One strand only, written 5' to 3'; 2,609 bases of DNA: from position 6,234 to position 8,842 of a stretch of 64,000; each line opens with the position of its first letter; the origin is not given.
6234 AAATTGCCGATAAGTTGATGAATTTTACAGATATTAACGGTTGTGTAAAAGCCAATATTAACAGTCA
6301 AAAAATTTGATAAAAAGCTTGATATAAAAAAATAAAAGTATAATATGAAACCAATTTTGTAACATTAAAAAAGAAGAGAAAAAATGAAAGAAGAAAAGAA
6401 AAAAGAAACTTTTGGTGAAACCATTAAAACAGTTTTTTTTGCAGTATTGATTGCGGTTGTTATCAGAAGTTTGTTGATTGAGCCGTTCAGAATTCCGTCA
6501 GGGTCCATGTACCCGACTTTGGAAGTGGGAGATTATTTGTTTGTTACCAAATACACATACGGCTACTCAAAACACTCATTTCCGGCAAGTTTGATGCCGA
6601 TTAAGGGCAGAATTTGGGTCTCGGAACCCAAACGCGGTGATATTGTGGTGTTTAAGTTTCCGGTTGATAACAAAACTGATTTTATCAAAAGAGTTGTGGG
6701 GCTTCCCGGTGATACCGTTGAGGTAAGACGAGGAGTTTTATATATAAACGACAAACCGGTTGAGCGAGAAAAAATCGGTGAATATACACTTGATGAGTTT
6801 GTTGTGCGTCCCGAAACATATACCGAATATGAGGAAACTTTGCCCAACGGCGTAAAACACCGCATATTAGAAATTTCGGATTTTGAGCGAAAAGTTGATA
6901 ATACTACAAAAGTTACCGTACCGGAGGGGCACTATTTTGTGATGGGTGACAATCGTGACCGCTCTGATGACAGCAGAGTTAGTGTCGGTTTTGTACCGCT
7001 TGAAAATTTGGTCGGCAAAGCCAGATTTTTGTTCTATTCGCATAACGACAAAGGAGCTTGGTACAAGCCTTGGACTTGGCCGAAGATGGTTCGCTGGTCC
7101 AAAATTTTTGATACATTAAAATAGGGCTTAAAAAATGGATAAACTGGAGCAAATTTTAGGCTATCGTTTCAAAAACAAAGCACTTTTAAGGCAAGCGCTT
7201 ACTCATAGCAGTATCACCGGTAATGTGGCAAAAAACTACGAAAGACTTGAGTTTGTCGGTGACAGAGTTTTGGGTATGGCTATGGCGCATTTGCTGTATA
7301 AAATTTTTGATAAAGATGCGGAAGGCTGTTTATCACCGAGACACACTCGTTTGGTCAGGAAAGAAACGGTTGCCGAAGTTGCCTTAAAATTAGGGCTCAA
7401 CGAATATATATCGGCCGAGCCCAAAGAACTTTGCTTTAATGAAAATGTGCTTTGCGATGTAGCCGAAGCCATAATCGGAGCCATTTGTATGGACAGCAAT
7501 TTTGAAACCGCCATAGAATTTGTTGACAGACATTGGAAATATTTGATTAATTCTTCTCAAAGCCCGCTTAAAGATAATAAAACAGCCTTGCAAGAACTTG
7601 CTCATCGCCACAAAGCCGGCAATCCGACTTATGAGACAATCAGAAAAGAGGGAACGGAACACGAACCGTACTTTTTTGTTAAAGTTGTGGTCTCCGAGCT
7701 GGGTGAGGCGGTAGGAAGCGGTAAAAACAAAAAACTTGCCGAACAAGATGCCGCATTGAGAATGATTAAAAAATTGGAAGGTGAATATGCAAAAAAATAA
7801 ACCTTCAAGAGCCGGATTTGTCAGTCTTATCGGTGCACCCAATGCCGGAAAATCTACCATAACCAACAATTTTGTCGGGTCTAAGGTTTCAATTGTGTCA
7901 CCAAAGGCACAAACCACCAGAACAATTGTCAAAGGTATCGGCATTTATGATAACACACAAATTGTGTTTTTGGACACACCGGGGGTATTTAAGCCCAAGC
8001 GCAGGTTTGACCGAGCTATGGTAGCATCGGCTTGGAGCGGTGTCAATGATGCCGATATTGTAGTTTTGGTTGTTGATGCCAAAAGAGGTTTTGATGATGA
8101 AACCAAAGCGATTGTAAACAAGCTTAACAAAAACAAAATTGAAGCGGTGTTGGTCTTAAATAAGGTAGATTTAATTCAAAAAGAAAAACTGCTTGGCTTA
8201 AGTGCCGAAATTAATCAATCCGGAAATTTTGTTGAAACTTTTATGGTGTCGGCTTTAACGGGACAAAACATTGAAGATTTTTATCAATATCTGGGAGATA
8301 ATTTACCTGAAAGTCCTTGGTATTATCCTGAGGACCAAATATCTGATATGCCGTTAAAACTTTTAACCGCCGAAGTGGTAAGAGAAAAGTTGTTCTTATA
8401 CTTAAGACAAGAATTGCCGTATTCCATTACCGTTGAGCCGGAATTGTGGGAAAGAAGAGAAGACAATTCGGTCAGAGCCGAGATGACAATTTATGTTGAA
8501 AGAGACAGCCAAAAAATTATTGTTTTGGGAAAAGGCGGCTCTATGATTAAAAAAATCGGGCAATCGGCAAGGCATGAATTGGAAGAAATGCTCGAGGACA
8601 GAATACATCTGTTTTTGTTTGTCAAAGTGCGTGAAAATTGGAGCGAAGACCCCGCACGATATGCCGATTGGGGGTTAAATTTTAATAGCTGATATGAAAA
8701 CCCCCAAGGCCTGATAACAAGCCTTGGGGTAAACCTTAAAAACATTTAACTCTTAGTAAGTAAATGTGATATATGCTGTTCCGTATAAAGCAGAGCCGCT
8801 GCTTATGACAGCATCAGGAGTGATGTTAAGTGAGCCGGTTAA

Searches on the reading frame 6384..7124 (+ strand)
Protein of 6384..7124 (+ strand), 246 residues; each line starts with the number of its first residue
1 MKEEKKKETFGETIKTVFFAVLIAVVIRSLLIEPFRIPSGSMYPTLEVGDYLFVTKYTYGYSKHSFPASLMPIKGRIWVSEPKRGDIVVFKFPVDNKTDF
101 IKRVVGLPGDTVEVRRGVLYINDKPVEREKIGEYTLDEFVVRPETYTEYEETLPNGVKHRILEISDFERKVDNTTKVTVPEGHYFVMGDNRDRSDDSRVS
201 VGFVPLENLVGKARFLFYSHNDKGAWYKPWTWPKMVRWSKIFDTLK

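Call 91: search_protein_families(library=pfam, proteins=[window:6384-7124:+], max_evalue=0.0001)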
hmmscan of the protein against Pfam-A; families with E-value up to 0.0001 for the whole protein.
window:6384-7124:+ (246 aa): 1 family
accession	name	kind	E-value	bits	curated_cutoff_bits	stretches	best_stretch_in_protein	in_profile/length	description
PF10502.14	Peptidase_S26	-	2.2e-56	190.9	22.9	1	12-218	3-168/168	Signal peptidase, peptidase S26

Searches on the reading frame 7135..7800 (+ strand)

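Call 91: search_protein_families(library=pfam, proteins=[window:7135-7800:+], max_evalue=0.0001)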
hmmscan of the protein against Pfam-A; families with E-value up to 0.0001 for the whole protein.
window:7135-7800:+ (221 aa): 3 families
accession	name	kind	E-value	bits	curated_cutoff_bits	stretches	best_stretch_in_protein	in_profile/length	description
PF14622.11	Ribonucleas_3_3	-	3.4e-25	89.1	35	1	14-133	1-123/128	Ribonuclease-III-like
PF00636.31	Ribonuclease_3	-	2.8e-16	60.6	27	1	36-121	1-101/102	Ribonuclease III domain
PF00035.32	dsrm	-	2.1e-13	51.1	23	1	149-214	2-66/66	Double-stranded RNA binding motif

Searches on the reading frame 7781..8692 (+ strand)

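Call 91: search_protein_families(library=pfam, proteins=[window:7781-8692:+], max_evalue=0.0001)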
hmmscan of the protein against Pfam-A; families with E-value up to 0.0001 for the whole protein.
window:7781-8692:+ (303 aa): 10 families
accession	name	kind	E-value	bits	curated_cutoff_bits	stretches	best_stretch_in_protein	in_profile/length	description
PF01926.29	MMR_HSR1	-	2.4e-24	86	21.9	1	14-128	2-113/113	50S ribosome-binding GTPase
PF07650.23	KH_2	-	2.9e-18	65.9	22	1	211-287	1-77/78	KH domain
PF00009.33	GTP_EFTU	-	5.3e-17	62.4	26.5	1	49-176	65-187/188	Elongation factor Tu GTP binding domain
PF02421.24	FeoB_N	-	3.3e-11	43.4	27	1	14-165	3-150/156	Ferrous iron transport protein B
PF10662.15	PduV-EutP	-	2e-09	37.9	21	1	15-171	5-141/143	Ethanolamine utilisation - propanediol utilisation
PF00350.29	Dynamin_N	-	3.1e-08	34.2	27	0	58-129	100-168/168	Dynamin family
PF03193.22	RsgA_GTPase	-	5e-08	33.4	30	1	91-173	23-106/174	RsgA GTPase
PF04548.22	AIG1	-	1.1e-06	28.6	27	1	16-117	5-109/212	AIG1 family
PF02492.25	cobW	-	6.3e-06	26.3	20.7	1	57-138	82-162/180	CobW/HypB/UreG, nucleotide-binding domain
PF00071.28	Ras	-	1.1e-05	25.5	21.6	1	16-172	4-157/162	Ras family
